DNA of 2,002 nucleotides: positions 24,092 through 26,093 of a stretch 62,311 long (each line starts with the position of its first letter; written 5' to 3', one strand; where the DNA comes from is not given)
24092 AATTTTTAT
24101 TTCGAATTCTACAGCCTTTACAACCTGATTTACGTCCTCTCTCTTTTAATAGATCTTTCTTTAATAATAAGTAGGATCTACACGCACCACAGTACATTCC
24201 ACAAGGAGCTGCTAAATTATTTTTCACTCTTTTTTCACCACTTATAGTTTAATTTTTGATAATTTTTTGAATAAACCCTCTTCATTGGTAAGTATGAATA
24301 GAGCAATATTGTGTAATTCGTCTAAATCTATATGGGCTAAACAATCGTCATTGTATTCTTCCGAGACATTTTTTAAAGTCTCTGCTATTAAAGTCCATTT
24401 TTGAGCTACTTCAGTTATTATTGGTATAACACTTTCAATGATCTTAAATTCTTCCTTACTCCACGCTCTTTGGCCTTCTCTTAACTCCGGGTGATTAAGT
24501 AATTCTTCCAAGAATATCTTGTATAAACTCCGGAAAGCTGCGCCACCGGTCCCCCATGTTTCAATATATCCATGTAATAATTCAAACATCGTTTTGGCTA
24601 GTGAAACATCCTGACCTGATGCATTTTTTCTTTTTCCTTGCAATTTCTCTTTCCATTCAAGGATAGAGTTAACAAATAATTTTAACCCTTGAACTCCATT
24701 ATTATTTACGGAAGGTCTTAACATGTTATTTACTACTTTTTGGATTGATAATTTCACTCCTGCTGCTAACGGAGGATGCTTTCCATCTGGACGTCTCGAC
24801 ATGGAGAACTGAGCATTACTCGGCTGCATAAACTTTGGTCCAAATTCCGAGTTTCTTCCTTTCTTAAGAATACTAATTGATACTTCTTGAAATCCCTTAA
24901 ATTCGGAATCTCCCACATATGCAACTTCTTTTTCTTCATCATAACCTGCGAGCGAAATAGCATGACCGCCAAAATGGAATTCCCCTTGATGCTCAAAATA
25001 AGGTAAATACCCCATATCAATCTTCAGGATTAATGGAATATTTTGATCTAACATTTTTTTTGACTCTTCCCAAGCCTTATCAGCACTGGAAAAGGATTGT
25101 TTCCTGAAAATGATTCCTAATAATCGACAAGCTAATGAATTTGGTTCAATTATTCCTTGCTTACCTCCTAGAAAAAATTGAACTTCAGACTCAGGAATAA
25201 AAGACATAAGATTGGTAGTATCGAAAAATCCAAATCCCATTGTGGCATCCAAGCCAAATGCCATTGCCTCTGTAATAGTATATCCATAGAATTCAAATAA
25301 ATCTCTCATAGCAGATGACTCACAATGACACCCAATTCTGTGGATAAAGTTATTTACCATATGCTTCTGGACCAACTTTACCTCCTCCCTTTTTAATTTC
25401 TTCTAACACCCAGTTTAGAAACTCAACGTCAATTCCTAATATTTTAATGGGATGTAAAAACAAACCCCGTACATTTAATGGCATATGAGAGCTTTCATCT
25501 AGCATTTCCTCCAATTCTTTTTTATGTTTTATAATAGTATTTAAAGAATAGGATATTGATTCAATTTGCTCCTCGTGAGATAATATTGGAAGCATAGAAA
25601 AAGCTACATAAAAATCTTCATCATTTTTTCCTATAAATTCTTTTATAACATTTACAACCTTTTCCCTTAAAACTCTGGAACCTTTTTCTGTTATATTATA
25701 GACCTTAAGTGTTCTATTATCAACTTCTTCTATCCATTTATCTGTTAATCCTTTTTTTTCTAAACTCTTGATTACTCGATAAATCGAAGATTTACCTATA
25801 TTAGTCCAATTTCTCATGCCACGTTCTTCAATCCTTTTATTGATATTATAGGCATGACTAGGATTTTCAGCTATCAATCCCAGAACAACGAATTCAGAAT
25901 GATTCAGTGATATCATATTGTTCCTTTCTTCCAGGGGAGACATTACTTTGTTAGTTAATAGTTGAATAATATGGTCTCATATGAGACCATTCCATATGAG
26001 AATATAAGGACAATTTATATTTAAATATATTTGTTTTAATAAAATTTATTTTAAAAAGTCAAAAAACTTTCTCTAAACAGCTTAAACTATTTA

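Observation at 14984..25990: PadR-headed seven-gene operon combining three UvrA-like units, BtrH-like proteins, a DUF3795 protein and an alpha/alpha-toroid protein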

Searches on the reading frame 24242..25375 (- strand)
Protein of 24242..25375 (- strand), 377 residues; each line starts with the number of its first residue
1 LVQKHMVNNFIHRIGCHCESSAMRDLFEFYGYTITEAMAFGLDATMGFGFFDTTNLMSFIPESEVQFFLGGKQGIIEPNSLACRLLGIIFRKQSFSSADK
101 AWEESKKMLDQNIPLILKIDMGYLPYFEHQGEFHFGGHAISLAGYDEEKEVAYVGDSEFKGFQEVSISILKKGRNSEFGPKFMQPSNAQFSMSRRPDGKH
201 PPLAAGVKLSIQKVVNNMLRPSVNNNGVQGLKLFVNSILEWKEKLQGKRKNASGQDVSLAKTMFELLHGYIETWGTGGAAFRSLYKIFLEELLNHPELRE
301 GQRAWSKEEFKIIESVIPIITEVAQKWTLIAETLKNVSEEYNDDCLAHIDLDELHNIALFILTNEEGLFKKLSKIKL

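Call 3: search_protein_families(library=pfam, proteins=[window:24242-25375:-], max_evalue=0.01)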
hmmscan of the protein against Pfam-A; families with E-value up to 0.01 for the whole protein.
window:24242-25375:- (377 aa): 3 families
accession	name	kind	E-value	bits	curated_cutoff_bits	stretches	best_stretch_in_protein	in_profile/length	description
PF14399.12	BtrH_N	-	1.9e-29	103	29.7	1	17-156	1-133/134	Butirosin biosynthesis protein H, N-terminal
PF16169.10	DUF4872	-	6.1e-19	68.9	28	1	183-372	13-173/173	Domain of unknown function (DUF4872)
PF13529.12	Peptidase_C39_2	-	5.2e-07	30.8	24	1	95-157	82-142/143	Peptidase_C39 like family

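Call 4: search_protein_families(library=ncbifam, proteins=[window:24242-25375:-], max_evalue=0.01)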
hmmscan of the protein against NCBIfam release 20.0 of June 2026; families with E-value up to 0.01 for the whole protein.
window:24242-25375:- (377 aa): 1 family
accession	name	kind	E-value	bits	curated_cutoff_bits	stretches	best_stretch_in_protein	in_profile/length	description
NF053550.1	DarH_acyl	equivalog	1.2e-30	106.8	300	1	9-297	1-267/325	BtrH-related acyltransferase DarH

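Call 7: search_protein_families(library=padloc, proteins=[window:24242-25375:-], max_evalue=0.01)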
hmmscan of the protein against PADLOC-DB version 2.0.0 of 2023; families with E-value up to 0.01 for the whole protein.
window:24242-25375:- (377 aa): 0 families

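Call 39: find_related_loci(query=A3, collection=metagenome_contigs, flank=10000)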
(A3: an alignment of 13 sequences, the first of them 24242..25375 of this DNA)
Query A3 (377 aa) in metagenome_contigs; peptide patterns used: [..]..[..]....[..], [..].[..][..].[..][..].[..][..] (x = any residue, [..] = any of these).
277 stretches matched a pattern; 170 encode a relative of the query (tblastn E <= 1e-3); the best 80 are kept; 80 distinct loci.
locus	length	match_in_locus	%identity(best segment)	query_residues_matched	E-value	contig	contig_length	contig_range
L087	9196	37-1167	99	1-377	0e+0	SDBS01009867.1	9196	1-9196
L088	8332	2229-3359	73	1-377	0e+0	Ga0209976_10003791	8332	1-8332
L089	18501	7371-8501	72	1-377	0e+0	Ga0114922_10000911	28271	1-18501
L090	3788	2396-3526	72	1-377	0e+0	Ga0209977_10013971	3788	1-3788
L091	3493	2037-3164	72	2-377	0e+0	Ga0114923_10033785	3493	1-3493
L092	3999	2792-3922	70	1-377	0e+0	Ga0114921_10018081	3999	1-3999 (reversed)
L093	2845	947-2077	71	1-377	0e+0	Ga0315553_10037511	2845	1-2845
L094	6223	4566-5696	70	1-377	0e+0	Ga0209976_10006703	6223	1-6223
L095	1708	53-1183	69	1-377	0e+0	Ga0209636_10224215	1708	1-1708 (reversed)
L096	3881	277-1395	71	5-377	0e+0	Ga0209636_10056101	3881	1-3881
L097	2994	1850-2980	68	1-377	0e+0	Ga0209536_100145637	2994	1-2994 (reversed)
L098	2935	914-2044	69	1-377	0e+0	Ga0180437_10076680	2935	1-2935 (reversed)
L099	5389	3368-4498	70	1-377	0e+0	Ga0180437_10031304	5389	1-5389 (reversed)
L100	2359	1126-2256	70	1-377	0e+0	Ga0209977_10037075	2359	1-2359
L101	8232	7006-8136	70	1-377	0e+0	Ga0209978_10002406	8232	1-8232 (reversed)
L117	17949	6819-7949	70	1-377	0e+0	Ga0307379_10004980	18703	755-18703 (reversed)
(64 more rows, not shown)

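Call 59: find_homologous_proteins(query=L089:8520-9536:+)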
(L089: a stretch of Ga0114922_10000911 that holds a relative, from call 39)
Query L089:8520-9536:+ (338 aa): 2854 proteins with E <= 0.001 among 3806 candidates; the best 120 are listed.
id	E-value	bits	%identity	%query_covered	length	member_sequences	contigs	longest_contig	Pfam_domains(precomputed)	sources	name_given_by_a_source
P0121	2.0e-221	752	96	100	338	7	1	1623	-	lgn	-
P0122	3.9e-191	652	81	100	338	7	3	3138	PF13243.13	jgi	-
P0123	1.3e-190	651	83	100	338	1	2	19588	-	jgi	-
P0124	7.7e-189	645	82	100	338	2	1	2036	-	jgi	-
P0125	3.9e-186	636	80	100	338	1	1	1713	-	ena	-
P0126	1.8e-184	631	80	100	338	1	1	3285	-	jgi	-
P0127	3.6e-182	623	77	100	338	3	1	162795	-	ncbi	ncbi:MAG: nitrogen fixation protein NifH [Promethearchaeota archaeon]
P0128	1.3e-181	621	78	100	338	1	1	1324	-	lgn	-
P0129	2.8e-181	620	77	100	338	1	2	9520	-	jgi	-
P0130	4.9e-181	619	78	100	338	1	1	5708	-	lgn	-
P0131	9.4e-181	618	78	100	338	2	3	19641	PF00432.28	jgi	-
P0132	9.6e-181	618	78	100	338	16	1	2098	PF00432.28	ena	-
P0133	1.5e-180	618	78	100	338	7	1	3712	-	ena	-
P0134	2.8e-180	617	77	100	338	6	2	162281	PF00432.28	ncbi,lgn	-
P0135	1.3e-177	608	78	100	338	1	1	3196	-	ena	-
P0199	8.7e-143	493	63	100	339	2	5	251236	PF13243.13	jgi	jgi:hypothetical protein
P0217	1.2e-139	483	64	99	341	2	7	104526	PF13243.13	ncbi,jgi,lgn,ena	-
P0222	1.8e-139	483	62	100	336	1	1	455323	PF13243.13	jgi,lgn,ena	-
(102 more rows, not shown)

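Call 60: find_encoding_contigs(protein=P0222, flank=8000, max_places=2)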
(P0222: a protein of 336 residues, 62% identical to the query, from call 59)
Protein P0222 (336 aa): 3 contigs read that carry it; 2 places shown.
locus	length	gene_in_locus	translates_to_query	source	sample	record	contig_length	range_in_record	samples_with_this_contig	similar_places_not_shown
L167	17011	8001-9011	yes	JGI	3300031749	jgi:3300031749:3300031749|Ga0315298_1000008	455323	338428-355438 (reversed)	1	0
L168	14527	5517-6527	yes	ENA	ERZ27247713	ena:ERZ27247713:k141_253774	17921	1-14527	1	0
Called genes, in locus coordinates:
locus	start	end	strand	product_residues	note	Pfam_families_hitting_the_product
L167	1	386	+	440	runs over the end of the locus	PF01420:Methylase_S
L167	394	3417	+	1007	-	PF04313:HSDR_N, PF04851:ResIII, PF18766:SWI2_SNF2, PF00271:Helicase_C (weak), PF22679:T1R_D3-like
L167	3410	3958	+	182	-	PF01863:YgjP-like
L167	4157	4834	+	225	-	-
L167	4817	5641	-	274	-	-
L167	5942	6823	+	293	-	PF05681:Fumerase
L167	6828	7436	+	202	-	PF05683:Fumerase_C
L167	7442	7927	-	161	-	PF00578:AhpC-TSA, PF08534:Redoxin, PF00085:Thioredoxin (weak), PF13098:Thioredoxin_2 (weak), PF13905:Thioredoxin_8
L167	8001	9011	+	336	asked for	PF13243:SQHop_cyclase_C (faint)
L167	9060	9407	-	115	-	PF02311:AraC_binding, PF07883:Cupin_2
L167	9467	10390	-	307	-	PF04073:tRNA_edit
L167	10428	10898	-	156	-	PF14595:Thioredoxin_9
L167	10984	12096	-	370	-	PF12323:HTH_OrfB_IS605, PF01385:OrfB_IS605, PF07282:Cas12f1-like_TNB (weak)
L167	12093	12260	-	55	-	-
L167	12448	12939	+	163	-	PF02887:PK_C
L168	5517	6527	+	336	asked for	PF13243:SQHop_cyclase_C (faint)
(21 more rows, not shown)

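Call 61: find_encoding_contigs(protein=P0199, flank=8000, max_places=2)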
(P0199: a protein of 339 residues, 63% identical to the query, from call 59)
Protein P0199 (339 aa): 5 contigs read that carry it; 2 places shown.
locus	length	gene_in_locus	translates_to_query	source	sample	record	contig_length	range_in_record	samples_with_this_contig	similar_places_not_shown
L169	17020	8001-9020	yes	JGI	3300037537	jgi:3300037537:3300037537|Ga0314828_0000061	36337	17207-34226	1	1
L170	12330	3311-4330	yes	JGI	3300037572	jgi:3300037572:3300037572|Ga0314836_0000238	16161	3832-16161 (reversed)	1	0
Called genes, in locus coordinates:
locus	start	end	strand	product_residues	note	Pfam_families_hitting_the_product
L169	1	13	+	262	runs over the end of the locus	PF18731:HEPN_Swt1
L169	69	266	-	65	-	-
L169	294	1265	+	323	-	PF09250:Prim-Pol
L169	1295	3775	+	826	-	PF00493:MCM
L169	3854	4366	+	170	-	PF13676:TIR_2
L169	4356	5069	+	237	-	-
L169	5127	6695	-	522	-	PF03235:GmrSD_N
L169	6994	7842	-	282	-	PF00589:Phage_integrase, PF16795:Phage_integr_3 (weak)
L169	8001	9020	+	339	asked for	PF13243:SQHop_cyclase_C (weak)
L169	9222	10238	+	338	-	PF04151:PPC (weak)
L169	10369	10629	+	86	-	PF11746:DUF3303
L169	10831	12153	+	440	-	-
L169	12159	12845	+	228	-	PF05552:MS_channel_1st_1 (weak)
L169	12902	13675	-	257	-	PF02673:BacA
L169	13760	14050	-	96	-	-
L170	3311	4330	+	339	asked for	PF13243:SQHop_cyclase_C (weak)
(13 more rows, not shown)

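Call 62: find_encoding_contigs(protein=P0217, flank=8000, max_places=2)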
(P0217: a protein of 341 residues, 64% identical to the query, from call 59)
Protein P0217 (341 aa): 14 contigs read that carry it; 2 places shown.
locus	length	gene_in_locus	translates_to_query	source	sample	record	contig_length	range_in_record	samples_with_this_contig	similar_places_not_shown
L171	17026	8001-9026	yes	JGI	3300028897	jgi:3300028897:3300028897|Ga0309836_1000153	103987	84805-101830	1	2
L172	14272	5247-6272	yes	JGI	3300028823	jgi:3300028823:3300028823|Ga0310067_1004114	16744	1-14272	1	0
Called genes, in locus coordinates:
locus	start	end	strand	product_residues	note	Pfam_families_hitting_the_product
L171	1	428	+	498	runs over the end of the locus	PF00117:GATase, PF02540:NAD_synthase (weak), PF00958:GMP_synt_C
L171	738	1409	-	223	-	-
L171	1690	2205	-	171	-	-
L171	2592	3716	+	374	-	PF01385:OrfB_IS605, PF07282:Cas12f1-like_TNB (weak)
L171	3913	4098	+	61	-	-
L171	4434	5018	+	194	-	PF00025:Arf, PF00071:Ras, PF08477:Roc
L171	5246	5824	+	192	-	PF00025:Arf, PF00071:Ras, PF01926:MMR_HSR1, PF08477:Roc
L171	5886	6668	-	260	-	-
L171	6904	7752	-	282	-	-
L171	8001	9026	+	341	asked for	PF13243:SQHop_cyclase_C (faint)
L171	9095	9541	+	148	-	PF02142:MGS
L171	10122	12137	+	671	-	PF16177:ACAS_N, PF00501:AMP-binding, PF13193:AMP-binding_C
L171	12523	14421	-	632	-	PF01144:CoA_trans (faint), PF02550:AcetylCoA_hydro, PF13336:AcetylCoA_hyd_C, PF13302:Acetyltransf_3, PF00583:Acetyltransf_1, PF13420:Acetyltransf_4, PF13673:Acetyltransf_10 (weak), PF13508:Acetyltransf_7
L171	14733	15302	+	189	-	PF03352:Adenine_glyco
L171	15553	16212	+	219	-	-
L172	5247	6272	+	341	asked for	PF13243:SQHop_cyclase_C (faint)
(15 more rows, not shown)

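Call 71: find_homologous_proteins(query=window:24242-25375:-)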
Query window:24242-25375:- (377 aa): 369 proteins with E <= 0.001 among 3248 candidates; the best 120 are listed.
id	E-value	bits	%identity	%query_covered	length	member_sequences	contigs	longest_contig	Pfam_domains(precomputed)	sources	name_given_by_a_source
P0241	1.5e-249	845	100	99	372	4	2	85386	PF14399.13,PF13529.14,PF16169.11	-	-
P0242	6.8e-192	656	74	100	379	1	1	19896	PF14399.13,PF13529.14,PF16169.11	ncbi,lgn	-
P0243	7.3e-190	649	73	100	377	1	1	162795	PF14399.13,PF13529.14,PF16169.11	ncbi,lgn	ncbi:MAG: BtrH N-terminal domain-containing protein [Promethearchaeota archaeon]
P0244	1.9e-189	648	73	100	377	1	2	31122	PF14399.13,PF13529.14,PF16169.11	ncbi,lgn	-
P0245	5.3e-189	646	72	100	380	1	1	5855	PF14399.13,PF13529.14,PF16169.11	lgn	-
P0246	1.1e-188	645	72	100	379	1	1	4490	PF14399.13,PF13529.14,PF16169.11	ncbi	ncbi:MAG: BtrH N-terminal domain-containing protein [Promethearchaeota archaeon]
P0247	7.4e-187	639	73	99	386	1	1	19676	PF14399.13,PF16169.11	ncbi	ncbi:MAG: BtrH N-terminal domain-containing protein [Promethearchaeota archaeon]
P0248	9.2e-187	639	72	100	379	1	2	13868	PF14399.13,PF13529.14,PF16169.11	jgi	-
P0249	1.3e-186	638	72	100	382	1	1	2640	PF14399.13,PF13529.14,PF16169.11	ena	-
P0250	1.8e-186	638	71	100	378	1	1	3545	PF14399.13,PF13529.14,PF16169.11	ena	-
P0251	2.6e-186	637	73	98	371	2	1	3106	PF14399.13,PF13529.14,PF16169.11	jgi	-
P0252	3.3e-186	637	73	100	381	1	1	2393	PF14399.13,PF13529.14,PF16169.11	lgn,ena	-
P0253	1.1e-185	635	72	99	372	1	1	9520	PF14399.13,PF13529.14,PF16169.11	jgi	-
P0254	1.1e-185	635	73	99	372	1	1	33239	PF14399.13,PF13529.14,PF16169.11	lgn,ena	-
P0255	3.1e-185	634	71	99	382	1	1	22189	PF14399.13,PF13529.14,PF16169.11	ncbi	ncbi:MAG: BtrH N-terminal domain-containing protein [Promethearchaeota archaeon]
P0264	1.4e-184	632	72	100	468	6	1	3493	PF14399.13,PF01844.30,PF13529.14,PF16169.11,PF14279.13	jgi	-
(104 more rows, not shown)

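Call 76: search_protein_families(library=pfam, proteins=[P0264, L089:13207-13653:+, L117:8429-8812:+], max_evalue=0.01)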
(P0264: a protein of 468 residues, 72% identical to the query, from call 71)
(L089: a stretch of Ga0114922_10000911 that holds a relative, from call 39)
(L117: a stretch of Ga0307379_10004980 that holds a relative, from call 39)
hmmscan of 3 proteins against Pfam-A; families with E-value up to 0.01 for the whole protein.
P0264 (468 aa): 6 families
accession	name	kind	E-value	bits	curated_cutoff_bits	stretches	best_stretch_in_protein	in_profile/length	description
PF14399.12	BtrH_N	-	3.9e-31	108.5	29.7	1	108-247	1-133/134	Butirosin biosynthesis protein H, N-terminal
PF16169.10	DUF4872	-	4.9e-20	72.4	28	1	261-463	3-173/173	Domain of unknown function (DUF4872)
PF01844.29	HNH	-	4.4e-11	43.2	21.4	1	19-57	1-43/47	HNH endonuclease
PF14279.12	HNH_5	-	1.8e-06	28.2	27.5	1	19-57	1-42/56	HNH endonuclease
PF13529.12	Peptidase_C39_2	-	3.7e-05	24.8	24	1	185-247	81-141/143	Peptidase_C39 like family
PF13395.12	HNH_4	-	0.0083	16.5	22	0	23-47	15-37/54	HNH endonuclease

L089:13207-13653:+ (148 aa): 3 families
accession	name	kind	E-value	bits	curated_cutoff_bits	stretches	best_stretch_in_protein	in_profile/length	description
PF00903.31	Glyoxalase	-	6.3e-16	59.3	20.6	1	19-129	2-121/121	Glyoxalase/Bleomycin resistance protein/Dioxygenase superfamily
PF13669.12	Glyoxalase_4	-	6.6e-08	33.2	27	1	20-109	1-98/109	Glyoxalase/Bleomycin resistance protein/Dioxygenase superfamily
PF12681.13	Glyoxalase_2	-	5.7e-05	23.5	30.1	1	24-111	6-94/118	Glyoxalase-like domain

L117:8429-8812:+ (128 aa): 2 families
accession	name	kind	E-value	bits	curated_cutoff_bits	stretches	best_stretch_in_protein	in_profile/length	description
PF12675.12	DUF3795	-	2e-08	35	22.6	1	1-61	5-82/83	Protein of unknown function (DUF3795)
PF12773.13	DZR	-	0.0046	17.5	27.3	1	104-127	14-35/45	Double zinc ribbon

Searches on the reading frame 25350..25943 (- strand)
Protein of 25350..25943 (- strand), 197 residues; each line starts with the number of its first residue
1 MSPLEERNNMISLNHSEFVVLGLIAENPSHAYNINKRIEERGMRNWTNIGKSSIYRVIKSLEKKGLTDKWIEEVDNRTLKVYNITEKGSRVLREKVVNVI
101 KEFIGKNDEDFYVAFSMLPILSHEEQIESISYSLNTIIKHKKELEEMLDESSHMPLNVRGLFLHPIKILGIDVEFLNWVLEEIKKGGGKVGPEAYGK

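Call 3: search_protein_families(library=pfam, proteins=[window:25350-25943:-], max_evalue=0.01)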
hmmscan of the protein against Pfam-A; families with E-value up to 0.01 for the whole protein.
window:25350-25943:- (197 aa): 8 families
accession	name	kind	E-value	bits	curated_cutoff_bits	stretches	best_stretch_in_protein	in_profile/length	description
PF03551.20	PadR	-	7.5e-14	51.9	27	1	20-94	1-75/75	Transcriptional regulator PadR-like family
PF13730.12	HTH_36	-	6.7e-06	26.3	25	0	45-66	33-54/55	Helix-turn-helix domain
PF22381.2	Staph_reg_Sar_Rot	-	0.00029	21.3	27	1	11-91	10-81/85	Transcriptional regulator SarA/Rot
PF07381.18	EarA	-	0.00073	19.7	22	0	23-92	20-87/90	EarA-like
PF13463.12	HTH_27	-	0.0012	19.6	22.2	1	44-88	25-68/68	Winged helix DNA-binding domain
PF01978.25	TrmB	-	0.0019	18.4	25.6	1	47-69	32-54/68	Sugar-specific transcriptional regulator TrmB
PF13601.12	HTH_34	-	0.0082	16.7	27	0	35-102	12-78/80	Winged helix DNA-binding domain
PF01047.28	MarR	-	0.0098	16.2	24.6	0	13-77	1-57/59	MarR family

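Call 4: search_protein_families(library=ncbifam, proteins=[window:25350-25943:-], max_evalue=0.01)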
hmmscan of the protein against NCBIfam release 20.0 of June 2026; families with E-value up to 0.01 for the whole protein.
window:25350-25943:- (197 aa): 7 families
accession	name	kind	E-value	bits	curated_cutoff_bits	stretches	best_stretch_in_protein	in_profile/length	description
TIGR03433.1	padR_acidobact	paralog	1.3e-10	41.3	101.8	1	17-95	6-84/101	PadR family transcriptional regulator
NF006931.0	PRK09416.1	equivalog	8.1e-06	26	112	1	19-97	47-120/135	PadR family transcriptional regulator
NF053635.1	TransRegRv3488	equivalog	8.9e-06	25.9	140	1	48-97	37-86/98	Rv3488 family transcriptional regulator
TIGR02337.1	HpaR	equivalog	0.00042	20.1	121.2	1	37-94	42-98/130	homoprotocatechuate degradation operon regulator HpaR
NF038268.1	TF_SarA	equivalog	0.00099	19.1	175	1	11-107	30-118/121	global transcriptional regulator SarA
TIGR01889.1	Staph_reg_Sar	paralog_domain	0.0045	17.3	62.6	1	11-82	21-88/109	staphylococcal accessory regulator family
NF041423.1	MobC_subf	subfamily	0.0082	15.5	200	0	51-94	45-88/240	MobC family replication-relaxation protein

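Call 7: search_protein_families(library=padloc, proteins=[window:25350-25943:-], max_evalue=0.01)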
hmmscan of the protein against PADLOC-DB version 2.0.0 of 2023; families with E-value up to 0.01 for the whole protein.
window:25350-25943:- (197 aa): 2 families
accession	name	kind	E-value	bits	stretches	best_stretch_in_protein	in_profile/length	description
PDLC01044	Csa3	-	0.00069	17.6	1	14-91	135-193/194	Type I-A associated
PDLC01870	CARF3--CARF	-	0.0065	14.3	1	32-97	146-207/228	-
